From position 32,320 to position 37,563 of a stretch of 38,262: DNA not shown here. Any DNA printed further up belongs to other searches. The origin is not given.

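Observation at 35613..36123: A zeta-toxin-like P-loop kinase domain is embedded in the 1647-aa virion protein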

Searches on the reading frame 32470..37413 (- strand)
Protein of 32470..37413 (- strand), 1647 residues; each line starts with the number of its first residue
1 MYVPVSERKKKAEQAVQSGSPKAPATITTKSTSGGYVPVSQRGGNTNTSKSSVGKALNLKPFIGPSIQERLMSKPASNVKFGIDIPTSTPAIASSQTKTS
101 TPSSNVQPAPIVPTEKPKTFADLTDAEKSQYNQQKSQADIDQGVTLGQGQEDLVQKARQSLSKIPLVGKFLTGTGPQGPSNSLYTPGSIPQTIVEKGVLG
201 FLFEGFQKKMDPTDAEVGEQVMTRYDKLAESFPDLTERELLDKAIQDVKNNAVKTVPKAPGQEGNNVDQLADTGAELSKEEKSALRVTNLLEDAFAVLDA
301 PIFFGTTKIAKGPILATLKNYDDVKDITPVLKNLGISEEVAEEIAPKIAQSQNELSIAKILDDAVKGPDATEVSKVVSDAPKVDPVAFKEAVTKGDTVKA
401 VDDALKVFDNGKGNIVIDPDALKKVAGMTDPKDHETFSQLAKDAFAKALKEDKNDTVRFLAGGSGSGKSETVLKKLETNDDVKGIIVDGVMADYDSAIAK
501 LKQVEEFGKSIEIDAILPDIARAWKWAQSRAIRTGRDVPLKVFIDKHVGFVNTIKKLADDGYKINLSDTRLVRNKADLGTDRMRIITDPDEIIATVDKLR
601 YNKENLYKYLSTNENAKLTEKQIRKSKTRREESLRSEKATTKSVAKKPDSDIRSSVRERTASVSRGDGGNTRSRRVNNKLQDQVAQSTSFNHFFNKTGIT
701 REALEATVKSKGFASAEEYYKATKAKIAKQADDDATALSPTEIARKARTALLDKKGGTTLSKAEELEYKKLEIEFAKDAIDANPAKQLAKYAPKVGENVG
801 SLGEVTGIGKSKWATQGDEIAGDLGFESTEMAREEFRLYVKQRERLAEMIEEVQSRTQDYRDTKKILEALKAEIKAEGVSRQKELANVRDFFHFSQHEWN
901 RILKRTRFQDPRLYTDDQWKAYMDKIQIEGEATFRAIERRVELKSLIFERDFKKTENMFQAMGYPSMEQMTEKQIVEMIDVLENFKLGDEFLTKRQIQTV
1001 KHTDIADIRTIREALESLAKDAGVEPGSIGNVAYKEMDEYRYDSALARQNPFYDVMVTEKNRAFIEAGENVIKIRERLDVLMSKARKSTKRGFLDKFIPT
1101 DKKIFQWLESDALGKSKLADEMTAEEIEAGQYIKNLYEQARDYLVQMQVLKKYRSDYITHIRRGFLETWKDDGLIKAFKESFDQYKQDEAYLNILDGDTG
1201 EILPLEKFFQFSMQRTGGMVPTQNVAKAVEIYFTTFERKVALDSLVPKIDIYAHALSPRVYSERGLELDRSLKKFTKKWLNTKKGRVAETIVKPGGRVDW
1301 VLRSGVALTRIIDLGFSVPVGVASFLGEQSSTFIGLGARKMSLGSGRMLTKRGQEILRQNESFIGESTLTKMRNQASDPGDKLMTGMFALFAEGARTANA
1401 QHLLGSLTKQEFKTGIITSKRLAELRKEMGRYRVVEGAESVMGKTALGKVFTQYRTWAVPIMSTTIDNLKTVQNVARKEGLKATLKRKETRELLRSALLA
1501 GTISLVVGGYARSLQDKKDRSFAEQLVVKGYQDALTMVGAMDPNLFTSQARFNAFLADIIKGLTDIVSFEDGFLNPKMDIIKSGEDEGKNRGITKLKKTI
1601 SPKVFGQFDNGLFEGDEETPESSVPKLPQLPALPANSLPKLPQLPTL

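Call 6: search_protein_families(library=pfam, proteins=[window:32470-37413:-], max_evalue=1)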
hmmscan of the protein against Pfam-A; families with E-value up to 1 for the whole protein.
window:32470-37413:- (1647 aa): 3 families
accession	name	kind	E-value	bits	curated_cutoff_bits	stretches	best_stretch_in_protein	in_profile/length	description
PF06414.18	Zeta_toxin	-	1.4e-09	38.2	22.3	2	485-561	98-177/199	Zeta toxin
PF16008.10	DUF4778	-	0.11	12.8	27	1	611-883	106-265/284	Domain of unknown function (DUF4778)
PF05957.18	DUF883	-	0.43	11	25.4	0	843-862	33-52/53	DUF883 N-terminal domain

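Call 7: search_protein_families(library=phrogs, proteins=[window:32470-37413:-], max_evalue=0.1)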
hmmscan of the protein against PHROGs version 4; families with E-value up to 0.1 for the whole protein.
window:32470-37413:- (1647 aa): 0 families
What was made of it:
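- On Tape measure protein: No TMP family hit (calls 6, 7).
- There is no tape-measure family hit (calls 6, 7).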

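Call 9: search_dna_similar(query=window:32470-37413:-, collection=phages, mode=protein, max_rows=30)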
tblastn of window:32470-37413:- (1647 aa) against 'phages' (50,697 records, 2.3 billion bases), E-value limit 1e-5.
Records with a match: 1; places in all: 1; records where one place covers at least 80% of the query: 0.
Best place of each record, by identity: <60% 1.
By first word of the organism name: Caudoviricetes 1.
By host as written in the record: - 1.
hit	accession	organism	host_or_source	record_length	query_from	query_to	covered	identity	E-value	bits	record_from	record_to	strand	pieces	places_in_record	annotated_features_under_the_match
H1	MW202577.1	Caudoviricetes sp.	Manatee Spring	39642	408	580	11%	26.9%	6e-9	67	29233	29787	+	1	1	thymidylate kinase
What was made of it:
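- On T7-like internal core / ejection proteins (gp14-gp16): No PHROG, Pfam or tblastn hit (calls 6, 7, 9).
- Tried and rejected: tblastn of the whole protein against 50,697 GenBank phages found only the kinase region of one metagenomic record, MW202577.1 (call 9).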

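Call 11: get_annotated_region(hit=H1, flank=8000)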
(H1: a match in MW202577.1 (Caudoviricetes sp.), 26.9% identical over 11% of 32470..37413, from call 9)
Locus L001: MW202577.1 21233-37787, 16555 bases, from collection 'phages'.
description: Siphoviridae sp. isolate ctPCi537, complete genome.
organism: Caudoviricetes sp. (NCBI taxid 2832643)
taxonomy: Viruses; Duplodnaviria; Heunggongvirae; Uroviricota; Caudoviricetes
host: -; source: Manatee Spring; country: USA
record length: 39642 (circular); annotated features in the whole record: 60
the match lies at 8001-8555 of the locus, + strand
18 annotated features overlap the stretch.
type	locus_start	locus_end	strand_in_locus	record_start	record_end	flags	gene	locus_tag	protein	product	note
CDS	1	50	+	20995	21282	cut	-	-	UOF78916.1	hypothetical protein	-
CDS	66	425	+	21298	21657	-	-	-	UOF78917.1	hypothetical protein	-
CDS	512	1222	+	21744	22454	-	-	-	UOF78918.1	hypothetical protein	-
CDS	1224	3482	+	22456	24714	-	-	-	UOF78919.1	putative isomerase ybhE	-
CDS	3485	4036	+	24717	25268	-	-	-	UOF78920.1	hypothetical protein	-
CDS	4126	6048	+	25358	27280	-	-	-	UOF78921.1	hypothetical protein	-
CDS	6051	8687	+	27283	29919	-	-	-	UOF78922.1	thymidylate kinase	-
CDS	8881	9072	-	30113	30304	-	-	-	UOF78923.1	hypothetical protein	-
CDS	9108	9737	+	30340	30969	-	-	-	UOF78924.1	hypothetical protein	-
CDS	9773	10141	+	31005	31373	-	-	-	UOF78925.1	hypothetical protein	-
CDS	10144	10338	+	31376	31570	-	-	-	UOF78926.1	hypothetical protein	-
CDS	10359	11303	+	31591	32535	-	-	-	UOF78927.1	hypothetical protein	-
CDS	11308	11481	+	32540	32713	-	-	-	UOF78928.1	hypothetical protein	-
CDS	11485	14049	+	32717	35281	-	-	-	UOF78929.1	hypothetical protein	-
CDS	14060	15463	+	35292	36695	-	-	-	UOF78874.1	structural protein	-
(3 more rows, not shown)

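Call 12: find_homologous_proteins(query=window:32470-37413:-)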
Query window:32470-37413:- (1647 aa): 22 proteins with E <= 0.001 among 8000 candidates.
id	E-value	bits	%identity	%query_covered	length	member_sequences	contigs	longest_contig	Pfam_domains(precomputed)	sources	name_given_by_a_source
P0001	0.0e+0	3043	89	93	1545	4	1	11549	PF06414.19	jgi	jgi:uncharacterized membrane-anchored protein YhcB (DUF1043 family)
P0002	0.0e+0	2632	75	100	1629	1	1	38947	PF06414.19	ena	-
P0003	0.0e+0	1901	60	91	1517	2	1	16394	PF06414.19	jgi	jgi:hypothetical protein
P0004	0.0e+0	1633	60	78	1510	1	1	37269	PF06414.19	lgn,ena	-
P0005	0.0e+0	1448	60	57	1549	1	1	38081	-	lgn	-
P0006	9.7e-214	731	36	54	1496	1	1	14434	-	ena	-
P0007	7.7e-202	692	33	57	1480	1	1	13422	-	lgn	-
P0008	1.2e-194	668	29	59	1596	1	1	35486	-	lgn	-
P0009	1.2e-194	668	31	56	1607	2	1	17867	-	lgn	-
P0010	2.4e-192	660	30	56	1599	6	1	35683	-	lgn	-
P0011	5.3e-192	659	30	56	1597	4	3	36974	-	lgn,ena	-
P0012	9.5e-191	655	30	59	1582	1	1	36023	-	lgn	-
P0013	1.7e-189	651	30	56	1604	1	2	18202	-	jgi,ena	jgi:hypothetical protein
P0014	1.4e-188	648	29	52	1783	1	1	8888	-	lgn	-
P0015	4.4e-183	629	29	58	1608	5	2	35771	-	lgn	-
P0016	5.0e-183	629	37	31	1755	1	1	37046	-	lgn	-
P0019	1.4e-148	515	34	51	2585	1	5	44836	PF18760.8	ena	-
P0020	1.7e-141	492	37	42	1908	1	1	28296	PF18760.8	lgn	-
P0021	8.9e-52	194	43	16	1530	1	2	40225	PF06414.19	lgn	-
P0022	1.0e-10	58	26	19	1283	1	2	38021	PF06414.19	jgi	jgi:hypothetical protein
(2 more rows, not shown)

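Call 15: search_protein_families(library=pfam, proteins=[P0005, P0008, P0016, P0019, P0020], max_evalue=0.01)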
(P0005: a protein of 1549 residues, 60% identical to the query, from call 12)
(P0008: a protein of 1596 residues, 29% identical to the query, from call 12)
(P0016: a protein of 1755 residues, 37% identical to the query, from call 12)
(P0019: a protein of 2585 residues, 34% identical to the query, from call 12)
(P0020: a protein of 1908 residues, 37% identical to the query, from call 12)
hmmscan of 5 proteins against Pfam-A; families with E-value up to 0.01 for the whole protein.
P0005 (1549 aa): 1 family
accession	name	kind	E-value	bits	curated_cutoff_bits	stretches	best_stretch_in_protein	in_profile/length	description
PF23719.1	VapB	-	0.0024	18.4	27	0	419-502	15-94/97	Antitoxin VapB-like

P0008 (1596 aa): 0 families

P0016 (1755 aa): 1 family
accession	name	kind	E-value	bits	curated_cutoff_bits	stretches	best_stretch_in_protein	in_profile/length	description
PF18760.7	ART-PolyVal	-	0.00021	22.5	31.2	1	1035-1150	9-132/140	ADP-Ribosyltransferase in polyvalent proteins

P0019 (2585 aa): 1 family
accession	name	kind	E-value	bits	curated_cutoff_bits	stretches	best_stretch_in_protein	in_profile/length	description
PF18760.7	ART-PolyVal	-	1.2e-19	71.9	31.2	1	1029-1274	1-137/140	ADP-Ribosyltransferase in polyvalent proteins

P0020 (1908 aa): 1 family
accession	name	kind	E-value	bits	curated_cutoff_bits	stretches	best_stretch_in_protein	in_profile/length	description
PF18760.7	ART-PolyVal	-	2.1e-15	58.1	31.2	1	653-804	1-136/140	ADP-Ribosyltransferase in polyvalent proteins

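Call 16: search_protein_families(library=pfam, proteins=[P0021, P0022, L001:6051-8687:+, P0006, P0014, P0007], max_evalue=0.01)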
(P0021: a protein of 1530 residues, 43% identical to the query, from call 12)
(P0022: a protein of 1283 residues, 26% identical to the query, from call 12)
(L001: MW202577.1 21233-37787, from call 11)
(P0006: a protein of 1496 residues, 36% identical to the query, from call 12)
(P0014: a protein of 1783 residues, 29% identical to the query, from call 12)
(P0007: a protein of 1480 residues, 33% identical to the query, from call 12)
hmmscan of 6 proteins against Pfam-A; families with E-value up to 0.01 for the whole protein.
P0021 (1530 aa): 1 family
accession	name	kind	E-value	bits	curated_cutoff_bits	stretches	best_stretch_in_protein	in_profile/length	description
PF06414.18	Zeta_toxin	-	3.5e-13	49.9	22.3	1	592-667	96-174/199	Zeta toxin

P0022 (1283 aa): 1 family
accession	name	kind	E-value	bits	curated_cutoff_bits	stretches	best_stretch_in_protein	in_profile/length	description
PF06414.18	Zeta_toxin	-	4.3e-13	49.6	22.3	1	478-558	95-177/199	Zeta toxin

L001:6051-8687:+ (878 aa): 1 family
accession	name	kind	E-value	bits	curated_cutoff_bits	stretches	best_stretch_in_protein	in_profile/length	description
PF06414.18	Zeta_toxin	-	1.5e-07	31.5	22.3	1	735-816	98-177/199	Zeta toxin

P0006 (1496 aa): 0 families

P0014 (1783 aa): 0 families

P0007 (1480 aa): 0 families

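Call 35: find_encoding_contigs(protein=P0021, flank=10000, max_places=2)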
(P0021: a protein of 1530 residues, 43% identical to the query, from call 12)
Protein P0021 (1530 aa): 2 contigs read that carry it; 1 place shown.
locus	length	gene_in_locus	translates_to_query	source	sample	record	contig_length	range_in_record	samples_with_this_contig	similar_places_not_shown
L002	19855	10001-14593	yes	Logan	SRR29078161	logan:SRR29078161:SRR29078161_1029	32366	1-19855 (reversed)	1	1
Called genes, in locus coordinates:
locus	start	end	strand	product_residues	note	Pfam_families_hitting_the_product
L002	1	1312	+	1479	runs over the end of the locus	-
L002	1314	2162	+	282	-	PF21722:Gly_rich_2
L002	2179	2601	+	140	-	-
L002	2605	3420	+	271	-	-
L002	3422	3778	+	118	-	-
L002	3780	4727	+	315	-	-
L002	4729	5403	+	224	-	-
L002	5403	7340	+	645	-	-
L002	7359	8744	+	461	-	-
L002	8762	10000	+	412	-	-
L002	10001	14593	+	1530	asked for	PF06414:Zeta_toxin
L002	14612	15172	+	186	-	-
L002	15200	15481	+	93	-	-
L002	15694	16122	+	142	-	PF24835:DUF7717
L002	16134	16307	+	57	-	-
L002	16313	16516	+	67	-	-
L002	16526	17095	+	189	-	-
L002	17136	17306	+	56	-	-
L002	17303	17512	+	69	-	-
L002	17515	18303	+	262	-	PF04098:Rad52_Rad22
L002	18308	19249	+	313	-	-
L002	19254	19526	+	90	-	-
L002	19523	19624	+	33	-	-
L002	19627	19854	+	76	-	?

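Call 36: find_encoding_contigs(protein=P0022, flank=10000, max_places=2)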
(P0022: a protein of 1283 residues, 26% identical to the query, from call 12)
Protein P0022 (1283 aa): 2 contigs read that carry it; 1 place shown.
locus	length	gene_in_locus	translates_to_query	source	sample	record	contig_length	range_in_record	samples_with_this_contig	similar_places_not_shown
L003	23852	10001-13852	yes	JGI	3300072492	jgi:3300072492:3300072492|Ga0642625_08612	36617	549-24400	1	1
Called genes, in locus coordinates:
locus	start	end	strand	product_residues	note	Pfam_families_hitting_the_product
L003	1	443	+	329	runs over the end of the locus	?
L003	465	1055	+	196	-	-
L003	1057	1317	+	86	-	-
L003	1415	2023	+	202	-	-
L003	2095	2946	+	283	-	-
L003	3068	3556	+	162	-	-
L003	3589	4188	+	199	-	-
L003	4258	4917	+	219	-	-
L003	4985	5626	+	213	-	-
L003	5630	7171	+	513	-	-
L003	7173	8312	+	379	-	-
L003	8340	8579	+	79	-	-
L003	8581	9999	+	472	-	-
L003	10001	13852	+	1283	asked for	PF06414:Zeta_toxin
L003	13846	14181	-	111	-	-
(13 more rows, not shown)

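Call 62: find_encoding_contigs(protein=window:32470-37413:-, flank=3000, max_places=3)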
Protein window:32470-37413:- (1647 aa): 3 contigs read that carry it; 1 place shown.
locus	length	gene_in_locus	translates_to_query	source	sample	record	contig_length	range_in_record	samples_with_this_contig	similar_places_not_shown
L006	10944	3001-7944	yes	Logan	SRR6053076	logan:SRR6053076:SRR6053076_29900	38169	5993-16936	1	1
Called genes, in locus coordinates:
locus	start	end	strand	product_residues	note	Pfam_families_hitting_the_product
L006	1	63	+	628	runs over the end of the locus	-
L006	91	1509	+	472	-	PF21722:Gly_rich_2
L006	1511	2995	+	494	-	-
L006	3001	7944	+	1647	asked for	PF06414:Zeta_toxin (faint)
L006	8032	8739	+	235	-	-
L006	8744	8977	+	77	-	-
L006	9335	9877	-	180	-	-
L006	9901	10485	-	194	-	-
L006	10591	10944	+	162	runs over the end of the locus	PF13083:KH_KhpA-B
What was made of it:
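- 32470..37413 (-): Giant ORF of 1647 aa, the polyvalent late protein. The identical protein is called on Logan contig SRR6053076_29900 (call 62).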
